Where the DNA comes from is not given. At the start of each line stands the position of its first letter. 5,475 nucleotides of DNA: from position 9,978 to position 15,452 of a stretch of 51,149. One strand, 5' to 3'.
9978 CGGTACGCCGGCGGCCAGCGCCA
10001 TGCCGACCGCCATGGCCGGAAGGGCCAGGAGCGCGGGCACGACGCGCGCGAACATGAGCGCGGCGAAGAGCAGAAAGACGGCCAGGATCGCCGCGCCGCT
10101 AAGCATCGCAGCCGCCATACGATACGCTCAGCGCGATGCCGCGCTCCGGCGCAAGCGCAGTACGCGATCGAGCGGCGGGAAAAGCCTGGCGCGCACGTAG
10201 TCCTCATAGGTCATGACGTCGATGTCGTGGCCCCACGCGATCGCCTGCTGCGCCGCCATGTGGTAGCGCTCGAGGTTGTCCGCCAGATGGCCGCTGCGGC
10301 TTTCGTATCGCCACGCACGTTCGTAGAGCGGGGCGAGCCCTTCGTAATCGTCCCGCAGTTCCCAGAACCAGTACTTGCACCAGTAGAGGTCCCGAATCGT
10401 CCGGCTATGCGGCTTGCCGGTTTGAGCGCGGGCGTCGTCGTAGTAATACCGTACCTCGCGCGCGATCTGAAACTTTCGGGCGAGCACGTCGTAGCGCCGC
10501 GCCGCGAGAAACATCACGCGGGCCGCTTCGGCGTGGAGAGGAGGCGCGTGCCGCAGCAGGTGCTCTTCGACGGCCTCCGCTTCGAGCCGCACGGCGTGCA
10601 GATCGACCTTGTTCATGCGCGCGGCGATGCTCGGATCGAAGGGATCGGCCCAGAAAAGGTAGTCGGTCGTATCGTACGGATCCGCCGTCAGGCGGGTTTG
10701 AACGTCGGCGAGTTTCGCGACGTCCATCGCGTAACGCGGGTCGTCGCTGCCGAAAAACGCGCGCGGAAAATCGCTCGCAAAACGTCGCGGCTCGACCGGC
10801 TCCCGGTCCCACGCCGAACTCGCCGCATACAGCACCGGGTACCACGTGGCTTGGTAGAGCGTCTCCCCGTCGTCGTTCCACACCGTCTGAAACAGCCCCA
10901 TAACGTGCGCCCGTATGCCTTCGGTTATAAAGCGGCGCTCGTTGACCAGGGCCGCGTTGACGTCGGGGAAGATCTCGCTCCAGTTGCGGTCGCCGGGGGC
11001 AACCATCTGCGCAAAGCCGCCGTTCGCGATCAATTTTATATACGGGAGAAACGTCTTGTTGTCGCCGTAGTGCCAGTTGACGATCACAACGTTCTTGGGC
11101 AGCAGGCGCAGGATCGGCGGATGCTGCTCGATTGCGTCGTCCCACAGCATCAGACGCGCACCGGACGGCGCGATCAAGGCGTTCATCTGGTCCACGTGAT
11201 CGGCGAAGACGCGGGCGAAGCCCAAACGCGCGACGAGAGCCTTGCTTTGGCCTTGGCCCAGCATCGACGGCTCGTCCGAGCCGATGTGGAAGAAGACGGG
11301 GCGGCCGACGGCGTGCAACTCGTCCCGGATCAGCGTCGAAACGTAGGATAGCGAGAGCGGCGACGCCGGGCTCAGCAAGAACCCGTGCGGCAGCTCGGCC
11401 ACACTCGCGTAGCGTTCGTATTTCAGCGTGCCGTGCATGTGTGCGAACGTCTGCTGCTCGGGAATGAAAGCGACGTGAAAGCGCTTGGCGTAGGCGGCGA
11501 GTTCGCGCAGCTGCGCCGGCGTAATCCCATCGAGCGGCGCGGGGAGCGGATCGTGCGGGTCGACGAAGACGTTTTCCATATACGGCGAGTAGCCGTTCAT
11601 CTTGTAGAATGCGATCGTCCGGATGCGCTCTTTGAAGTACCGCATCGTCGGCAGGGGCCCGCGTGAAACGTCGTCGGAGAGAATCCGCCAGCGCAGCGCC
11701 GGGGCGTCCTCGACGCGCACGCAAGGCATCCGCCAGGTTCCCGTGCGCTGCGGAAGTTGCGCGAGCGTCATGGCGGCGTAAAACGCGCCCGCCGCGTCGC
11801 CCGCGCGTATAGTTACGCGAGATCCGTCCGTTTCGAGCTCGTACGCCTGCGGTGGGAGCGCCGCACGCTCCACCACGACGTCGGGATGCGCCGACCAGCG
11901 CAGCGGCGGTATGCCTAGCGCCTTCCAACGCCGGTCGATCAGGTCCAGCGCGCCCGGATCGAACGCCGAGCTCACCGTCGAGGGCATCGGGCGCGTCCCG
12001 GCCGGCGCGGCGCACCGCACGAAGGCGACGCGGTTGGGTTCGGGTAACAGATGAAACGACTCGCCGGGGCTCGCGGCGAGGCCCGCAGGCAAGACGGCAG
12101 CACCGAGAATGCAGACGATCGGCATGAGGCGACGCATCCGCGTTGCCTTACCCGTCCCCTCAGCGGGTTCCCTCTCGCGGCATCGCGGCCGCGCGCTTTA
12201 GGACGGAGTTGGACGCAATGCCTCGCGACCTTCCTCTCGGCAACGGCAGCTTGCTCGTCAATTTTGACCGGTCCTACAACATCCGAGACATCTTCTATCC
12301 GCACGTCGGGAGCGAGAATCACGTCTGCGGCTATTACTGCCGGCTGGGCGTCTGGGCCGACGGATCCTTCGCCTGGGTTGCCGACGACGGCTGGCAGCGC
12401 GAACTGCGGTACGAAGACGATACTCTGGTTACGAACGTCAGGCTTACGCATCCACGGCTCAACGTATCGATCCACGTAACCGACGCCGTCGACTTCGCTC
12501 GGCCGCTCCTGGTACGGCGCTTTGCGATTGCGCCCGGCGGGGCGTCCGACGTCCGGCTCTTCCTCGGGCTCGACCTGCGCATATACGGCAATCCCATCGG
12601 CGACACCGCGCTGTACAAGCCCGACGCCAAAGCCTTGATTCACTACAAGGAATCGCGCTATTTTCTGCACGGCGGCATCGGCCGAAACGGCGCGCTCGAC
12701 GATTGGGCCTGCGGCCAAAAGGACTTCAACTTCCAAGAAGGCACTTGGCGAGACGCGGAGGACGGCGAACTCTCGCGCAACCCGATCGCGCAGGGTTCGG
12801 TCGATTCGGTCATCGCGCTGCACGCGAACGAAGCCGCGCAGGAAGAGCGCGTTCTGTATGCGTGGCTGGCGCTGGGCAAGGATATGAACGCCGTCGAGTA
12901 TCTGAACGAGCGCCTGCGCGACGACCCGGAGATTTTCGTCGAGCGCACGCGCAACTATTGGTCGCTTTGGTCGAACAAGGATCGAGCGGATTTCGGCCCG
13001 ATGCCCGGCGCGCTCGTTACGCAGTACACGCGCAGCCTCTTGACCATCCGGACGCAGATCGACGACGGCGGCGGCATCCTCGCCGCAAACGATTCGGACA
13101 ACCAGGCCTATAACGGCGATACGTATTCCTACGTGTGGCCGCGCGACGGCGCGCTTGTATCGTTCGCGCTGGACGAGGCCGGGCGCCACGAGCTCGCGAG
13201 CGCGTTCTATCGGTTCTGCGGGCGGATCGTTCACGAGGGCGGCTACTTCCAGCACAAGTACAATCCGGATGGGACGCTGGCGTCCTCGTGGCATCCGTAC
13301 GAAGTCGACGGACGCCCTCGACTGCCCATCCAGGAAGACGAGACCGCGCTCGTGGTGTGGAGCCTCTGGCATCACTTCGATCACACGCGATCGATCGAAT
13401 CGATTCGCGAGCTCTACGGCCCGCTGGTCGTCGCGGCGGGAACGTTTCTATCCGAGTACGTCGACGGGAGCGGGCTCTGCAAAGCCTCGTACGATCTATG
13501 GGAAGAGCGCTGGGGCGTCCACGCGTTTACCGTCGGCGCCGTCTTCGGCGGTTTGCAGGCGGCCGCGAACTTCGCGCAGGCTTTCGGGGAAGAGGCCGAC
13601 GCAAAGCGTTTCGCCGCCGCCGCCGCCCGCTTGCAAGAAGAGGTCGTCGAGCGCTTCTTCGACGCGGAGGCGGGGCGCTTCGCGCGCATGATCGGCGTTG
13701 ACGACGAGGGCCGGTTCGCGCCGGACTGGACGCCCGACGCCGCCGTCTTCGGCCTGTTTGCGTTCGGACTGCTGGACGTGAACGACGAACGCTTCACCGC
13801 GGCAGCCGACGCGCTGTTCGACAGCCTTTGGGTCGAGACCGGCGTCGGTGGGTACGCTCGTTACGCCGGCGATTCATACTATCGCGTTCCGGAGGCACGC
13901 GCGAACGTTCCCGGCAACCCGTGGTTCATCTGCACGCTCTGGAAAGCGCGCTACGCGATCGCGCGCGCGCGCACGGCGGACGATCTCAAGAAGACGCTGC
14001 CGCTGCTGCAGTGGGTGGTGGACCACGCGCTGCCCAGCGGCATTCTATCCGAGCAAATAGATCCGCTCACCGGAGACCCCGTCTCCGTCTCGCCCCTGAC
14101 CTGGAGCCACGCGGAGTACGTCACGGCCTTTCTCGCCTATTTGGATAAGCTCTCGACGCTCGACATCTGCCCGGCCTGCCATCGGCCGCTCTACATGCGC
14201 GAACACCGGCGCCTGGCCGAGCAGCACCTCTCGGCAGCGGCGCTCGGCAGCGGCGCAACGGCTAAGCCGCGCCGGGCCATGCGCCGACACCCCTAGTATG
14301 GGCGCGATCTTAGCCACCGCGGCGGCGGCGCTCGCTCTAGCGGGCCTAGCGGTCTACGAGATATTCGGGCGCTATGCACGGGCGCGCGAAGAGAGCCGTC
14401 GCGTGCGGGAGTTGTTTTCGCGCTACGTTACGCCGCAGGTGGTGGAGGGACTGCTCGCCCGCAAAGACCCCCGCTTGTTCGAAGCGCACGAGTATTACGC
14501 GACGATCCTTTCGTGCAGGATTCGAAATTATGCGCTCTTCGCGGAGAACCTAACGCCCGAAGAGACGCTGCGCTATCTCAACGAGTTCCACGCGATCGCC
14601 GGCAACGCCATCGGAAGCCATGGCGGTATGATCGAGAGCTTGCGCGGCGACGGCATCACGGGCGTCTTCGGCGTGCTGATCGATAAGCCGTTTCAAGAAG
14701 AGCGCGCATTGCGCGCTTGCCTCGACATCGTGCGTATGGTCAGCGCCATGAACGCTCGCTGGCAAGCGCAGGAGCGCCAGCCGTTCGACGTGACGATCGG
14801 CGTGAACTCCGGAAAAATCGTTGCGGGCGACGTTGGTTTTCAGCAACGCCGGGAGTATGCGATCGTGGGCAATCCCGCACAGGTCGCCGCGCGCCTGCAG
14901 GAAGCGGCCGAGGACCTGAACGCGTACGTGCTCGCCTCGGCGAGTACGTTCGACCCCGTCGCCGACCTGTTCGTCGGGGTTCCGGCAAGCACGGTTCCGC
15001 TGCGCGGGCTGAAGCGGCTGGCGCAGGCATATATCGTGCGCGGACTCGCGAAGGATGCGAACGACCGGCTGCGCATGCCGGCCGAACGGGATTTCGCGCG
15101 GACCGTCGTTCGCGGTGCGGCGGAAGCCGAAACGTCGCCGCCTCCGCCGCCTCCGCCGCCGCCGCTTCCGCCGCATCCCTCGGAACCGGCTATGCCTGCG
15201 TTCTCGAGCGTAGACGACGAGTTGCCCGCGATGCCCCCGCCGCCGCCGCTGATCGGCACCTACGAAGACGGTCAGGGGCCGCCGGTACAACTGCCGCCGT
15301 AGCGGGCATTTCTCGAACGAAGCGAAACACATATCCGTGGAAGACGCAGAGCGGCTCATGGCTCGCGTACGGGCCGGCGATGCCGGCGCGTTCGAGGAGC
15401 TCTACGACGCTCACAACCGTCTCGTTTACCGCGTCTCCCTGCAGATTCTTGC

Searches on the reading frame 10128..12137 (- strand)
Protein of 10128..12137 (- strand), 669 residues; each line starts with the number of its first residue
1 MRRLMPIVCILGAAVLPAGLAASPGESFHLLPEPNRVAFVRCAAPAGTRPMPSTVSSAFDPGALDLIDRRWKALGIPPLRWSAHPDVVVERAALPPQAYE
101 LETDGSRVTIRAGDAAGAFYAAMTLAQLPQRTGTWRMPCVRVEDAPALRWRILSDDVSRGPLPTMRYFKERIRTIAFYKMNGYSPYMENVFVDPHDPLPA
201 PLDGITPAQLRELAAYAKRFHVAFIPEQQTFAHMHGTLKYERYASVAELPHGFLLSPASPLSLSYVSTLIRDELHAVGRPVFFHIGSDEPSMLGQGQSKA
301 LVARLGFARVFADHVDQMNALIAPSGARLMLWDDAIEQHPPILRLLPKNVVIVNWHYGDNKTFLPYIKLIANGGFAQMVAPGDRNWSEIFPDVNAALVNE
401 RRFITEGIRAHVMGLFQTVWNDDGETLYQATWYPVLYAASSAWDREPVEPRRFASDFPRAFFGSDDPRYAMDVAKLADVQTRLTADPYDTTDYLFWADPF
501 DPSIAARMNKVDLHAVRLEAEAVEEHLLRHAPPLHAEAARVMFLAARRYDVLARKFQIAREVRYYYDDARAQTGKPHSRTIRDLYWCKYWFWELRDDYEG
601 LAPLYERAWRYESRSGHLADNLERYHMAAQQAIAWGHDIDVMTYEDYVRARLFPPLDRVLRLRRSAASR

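Call 59: search_protein_families(library=pfam, proteins=[window:10128-12137:-], max_evalue=0.00001)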
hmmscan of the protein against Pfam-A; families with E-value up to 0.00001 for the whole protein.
window:10128-12137:- (669 aa): 2 families
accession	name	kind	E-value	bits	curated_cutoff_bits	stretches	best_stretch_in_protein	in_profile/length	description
PF02838.20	Glyco_hydro_20b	-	1.3e-11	45.8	26.1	1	59-145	32-124/124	Glycosyl hydrolase family 20, domain 2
PF00728.28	Glyco_hydro_20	-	7.4e-10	39.1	22.3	1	206-360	76-244/348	Glycosyl hydrolase family 20, catalytic domain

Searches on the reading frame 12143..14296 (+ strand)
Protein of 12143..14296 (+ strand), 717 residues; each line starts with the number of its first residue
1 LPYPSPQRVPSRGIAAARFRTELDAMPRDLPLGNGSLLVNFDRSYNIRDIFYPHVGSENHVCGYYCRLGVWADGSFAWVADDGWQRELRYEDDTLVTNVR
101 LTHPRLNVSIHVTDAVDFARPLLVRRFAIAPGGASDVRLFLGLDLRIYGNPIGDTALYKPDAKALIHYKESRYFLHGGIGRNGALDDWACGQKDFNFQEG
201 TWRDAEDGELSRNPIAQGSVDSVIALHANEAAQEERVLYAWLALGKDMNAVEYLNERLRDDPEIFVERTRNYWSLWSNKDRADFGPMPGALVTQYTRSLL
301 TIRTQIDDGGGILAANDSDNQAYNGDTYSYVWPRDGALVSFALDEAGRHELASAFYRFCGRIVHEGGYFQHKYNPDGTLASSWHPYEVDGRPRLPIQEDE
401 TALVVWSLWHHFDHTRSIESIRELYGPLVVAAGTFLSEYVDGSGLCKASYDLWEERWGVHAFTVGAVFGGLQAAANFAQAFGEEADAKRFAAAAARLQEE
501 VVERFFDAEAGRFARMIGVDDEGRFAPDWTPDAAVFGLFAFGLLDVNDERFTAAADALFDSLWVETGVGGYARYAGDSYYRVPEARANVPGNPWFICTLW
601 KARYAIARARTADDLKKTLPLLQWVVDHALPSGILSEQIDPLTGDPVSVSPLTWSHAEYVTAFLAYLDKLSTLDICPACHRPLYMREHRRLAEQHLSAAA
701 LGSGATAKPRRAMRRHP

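Call 60: search_protein_families(library=pfam, proteins=[window:12143-14296:+], max_evalue=0.00001)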
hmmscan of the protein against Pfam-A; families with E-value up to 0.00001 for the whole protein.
window:12143-14296:+ (717 aa): 1 family
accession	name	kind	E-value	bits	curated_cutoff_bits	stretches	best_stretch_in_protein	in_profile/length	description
PF00723.27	Glyco_hydro_15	-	3.2e-27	95.9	22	1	295-663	7-426/427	Glycosyl hydrolases family 15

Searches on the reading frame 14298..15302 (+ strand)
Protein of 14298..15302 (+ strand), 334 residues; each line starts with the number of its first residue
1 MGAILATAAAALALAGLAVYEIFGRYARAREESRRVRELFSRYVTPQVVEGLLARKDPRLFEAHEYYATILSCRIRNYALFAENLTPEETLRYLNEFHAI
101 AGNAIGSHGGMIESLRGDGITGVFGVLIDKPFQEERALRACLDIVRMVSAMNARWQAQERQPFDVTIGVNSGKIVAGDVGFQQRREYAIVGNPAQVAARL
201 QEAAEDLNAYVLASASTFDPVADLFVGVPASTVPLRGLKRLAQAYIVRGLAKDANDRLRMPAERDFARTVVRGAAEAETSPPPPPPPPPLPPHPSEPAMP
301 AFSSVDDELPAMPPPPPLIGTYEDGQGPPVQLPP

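Call 60: search_protein_families(library=pfam, proteins=[window:14298-15302:+], max_evalue=0.00001)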
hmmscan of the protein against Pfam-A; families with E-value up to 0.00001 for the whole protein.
window:14298-15302:+ (334 aa): 1 family
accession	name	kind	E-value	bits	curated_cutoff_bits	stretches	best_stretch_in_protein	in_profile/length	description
PF00211.25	Guanylate_cyc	-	1e-11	45.2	21.9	1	68-216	9-152/183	Adenylate and Guanylate cyclase catalytic domain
